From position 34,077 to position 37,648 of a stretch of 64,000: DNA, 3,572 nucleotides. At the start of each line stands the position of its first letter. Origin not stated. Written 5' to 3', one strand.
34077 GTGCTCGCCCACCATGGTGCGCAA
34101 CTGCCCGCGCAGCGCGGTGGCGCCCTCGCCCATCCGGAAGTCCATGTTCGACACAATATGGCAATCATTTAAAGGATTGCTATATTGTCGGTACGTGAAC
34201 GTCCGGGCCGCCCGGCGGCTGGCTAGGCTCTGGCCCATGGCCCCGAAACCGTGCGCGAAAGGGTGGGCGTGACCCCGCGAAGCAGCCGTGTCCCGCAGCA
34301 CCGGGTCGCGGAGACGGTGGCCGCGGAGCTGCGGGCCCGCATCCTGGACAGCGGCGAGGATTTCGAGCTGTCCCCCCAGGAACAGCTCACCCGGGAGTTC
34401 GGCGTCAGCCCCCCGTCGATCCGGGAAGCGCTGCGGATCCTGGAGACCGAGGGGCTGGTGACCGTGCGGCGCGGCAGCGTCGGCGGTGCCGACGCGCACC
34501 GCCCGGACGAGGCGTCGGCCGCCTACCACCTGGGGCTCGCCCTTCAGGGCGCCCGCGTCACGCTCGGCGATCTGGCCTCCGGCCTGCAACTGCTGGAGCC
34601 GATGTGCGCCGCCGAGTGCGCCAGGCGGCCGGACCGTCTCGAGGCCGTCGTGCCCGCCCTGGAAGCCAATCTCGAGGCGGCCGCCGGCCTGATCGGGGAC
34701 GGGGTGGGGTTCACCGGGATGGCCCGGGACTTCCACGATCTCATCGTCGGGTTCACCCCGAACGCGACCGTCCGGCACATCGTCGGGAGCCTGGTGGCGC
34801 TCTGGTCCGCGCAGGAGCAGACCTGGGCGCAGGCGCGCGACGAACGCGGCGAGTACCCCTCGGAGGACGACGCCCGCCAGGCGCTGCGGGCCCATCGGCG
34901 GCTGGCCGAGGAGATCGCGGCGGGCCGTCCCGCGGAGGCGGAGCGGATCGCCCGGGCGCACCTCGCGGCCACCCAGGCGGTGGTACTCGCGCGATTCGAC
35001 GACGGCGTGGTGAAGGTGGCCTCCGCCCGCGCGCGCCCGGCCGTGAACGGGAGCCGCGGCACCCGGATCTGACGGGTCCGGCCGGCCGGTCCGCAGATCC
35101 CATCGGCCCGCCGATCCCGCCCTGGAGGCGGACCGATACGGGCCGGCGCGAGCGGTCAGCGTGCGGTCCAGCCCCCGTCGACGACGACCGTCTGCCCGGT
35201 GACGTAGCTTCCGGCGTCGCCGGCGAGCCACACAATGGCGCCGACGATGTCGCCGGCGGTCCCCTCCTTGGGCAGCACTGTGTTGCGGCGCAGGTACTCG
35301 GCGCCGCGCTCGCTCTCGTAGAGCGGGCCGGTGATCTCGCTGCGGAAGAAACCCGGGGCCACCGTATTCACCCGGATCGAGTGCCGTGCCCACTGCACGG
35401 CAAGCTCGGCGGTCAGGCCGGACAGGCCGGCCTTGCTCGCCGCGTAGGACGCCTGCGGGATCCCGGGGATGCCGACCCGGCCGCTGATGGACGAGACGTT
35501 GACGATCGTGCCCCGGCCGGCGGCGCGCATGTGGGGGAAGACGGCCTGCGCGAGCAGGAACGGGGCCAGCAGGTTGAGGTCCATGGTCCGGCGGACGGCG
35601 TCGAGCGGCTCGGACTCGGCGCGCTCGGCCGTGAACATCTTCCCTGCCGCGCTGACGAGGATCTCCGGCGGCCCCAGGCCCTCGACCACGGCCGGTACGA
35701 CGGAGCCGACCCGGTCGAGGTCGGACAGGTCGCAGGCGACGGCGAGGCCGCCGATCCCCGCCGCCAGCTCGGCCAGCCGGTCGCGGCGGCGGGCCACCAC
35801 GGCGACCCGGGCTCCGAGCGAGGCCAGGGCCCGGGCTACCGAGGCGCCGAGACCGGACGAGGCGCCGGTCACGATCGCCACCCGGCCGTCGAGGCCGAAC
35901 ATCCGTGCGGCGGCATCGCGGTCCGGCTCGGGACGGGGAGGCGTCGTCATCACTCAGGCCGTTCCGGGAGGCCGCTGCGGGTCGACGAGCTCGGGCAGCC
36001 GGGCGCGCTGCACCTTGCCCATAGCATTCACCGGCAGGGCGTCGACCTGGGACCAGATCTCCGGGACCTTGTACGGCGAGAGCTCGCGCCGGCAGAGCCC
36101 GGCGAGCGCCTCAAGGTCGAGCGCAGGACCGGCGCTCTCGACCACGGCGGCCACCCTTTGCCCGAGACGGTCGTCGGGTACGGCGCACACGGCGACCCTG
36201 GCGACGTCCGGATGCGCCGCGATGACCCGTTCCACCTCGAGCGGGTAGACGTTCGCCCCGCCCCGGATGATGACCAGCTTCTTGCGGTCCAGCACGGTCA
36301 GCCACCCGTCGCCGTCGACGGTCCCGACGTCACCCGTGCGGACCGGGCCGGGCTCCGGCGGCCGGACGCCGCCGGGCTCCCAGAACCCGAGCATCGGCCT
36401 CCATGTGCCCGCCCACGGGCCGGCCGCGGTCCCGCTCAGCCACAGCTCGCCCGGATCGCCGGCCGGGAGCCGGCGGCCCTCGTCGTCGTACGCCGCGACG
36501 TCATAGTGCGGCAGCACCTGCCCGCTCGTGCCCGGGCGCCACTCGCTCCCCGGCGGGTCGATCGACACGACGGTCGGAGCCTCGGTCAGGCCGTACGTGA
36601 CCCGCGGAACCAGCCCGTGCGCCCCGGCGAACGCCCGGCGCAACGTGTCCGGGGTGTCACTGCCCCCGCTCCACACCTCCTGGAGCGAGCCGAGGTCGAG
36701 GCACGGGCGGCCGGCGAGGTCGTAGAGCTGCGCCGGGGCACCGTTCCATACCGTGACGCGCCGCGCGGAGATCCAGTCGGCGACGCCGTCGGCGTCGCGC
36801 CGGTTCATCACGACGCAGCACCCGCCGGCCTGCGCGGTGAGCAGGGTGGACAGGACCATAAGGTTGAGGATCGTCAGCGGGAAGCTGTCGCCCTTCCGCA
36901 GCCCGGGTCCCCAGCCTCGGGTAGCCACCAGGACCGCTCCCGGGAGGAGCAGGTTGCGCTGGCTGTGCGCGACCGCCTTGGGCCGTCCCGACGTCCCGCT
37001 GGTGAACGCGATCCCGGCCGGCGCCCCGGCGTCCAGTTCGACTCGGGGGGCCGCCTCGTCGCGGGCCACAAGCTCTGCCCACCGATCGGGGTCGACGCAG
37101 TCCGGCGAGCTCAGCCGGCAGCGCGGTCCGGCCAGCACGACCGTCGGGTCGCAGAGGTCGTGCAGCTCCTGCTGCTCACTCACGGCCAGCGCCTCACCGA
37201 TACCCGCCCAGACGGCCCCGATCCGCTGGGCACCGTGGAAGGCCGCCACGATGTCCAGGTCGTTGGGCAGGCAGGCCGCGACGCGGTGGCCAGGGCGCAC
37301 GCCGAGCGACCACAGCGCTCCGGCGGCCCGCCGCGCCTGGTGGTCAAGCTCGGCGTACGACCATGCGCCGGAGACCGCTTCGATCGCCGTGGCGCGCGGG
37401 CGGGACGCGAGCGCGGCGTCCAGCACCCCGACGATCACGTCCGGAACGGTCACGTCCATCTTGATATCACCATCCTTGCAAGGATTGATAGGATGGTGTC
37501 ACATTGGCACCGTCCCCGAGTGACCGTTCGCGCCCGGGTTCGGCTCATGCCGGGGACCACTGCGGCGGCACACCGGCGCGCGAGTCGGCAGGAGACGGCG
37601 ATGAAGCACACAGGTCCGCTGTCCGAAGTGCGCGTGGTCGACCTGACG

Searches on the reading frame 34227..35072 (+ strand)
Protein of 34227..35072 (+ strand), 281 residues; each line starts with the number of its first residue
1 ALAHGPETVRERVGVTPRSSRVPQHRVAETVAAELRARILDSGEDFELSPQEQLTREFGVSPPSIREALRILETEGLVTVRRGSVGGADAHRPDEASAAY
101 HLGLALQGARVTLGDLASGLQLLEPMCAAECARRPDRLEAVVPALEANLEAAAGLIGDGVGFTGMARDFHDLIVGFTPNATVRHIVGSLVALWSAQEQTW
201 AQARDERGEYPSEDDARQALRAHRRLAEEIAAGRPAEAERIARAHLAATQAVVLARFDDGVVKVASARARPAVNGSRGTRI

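Call 18: search_protein_families(library=pfam, proteins=[window:34227-35072:+], max_evalue=0.001)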
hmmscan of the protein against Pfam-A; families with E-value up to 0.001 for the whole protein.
window:34227-35072:+ (281 aa): 4 families
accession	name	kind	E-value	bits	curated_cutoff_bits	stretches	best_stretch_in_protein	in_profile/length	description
PF07729.17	FCD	-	4.2e-15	56.7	24.3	1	121-247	7-124/125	FCD domain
PF00392.27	GntR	-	7.4e-10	38.8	27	1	28-84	2-60/64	Bacterial regulatory proteins, gntR family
PF02082.26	Rrf2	-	0.00021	21.9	30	1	48-94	23-69/132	Iron-dependent Transcriptional regulator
PF01022.26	HTH_5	-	0.00035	20.8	22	0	53-79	20-46/47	Bacterial regulatory protein, arsR family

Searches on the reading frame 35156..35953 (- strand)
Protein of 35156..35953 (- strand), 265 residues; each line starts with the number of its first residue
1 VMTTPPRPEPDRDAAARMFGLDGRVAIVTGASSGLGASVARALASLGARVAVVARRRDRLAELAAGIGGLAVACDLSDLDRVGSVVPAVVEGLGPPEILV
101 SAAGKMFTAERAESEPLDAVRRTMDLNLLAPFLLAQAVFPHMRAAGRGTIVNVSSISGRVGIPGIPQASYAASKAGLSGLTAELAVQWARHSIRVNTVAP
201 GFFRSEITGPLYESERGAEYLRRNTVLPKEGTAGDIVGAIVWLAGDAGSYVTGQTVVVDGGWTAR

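Call 18: search_protein_families(library=pfam, proteins=[window:35156-35953:-], max_evalue=0.001)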
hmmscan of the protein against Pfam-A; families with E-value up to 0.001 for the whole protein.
window:35156-35953:- (265 aa): 5 families
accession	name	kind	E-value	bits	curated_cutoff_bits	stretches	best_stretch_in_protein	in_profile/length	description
PF13561.12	adh_short_C2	-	1.5e-51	175.7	27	1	30-263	1-236/236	Enoyl-(Acyl carrier protein) reductase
PF00106.31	adh_short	-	5.1e-47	160.3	26.6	1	24-213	1-192/195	short chain dehydrogenase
PF08659.16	KR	-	1.4e-07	32.1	22.6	1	27-184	4-163/180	KR domain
PF23441.1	SDR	-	7.9e-06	25.9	27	1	52-261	48-254/258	SDR-like rossmann domain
PF01370.27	Epimerase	-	0.00052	19.9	20.9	1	27-126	2-94/240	NAD dependent epimerase/dehydratase family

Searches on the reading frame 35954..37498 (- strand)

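Call 18: search_protein_families(library=pfam, proteins=[window:35954-37498:-], max_evalue=0.001)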
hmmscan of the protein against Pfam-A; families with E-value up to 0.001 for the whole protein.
window:35954-37498:- (514 aa): 2 families
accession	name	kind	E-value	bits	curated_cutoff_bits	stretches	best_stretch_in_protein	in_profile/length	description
PF00501.34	AMP-binding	-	2.6e-52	178.4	29.9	1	28-357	3-377/384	AMP-binding enzyme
PF13193.12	AMP-binding_C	-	7.3e-13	49.7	24.5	1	421-495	1-76/76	AMP-binding enzyme C-terminal domain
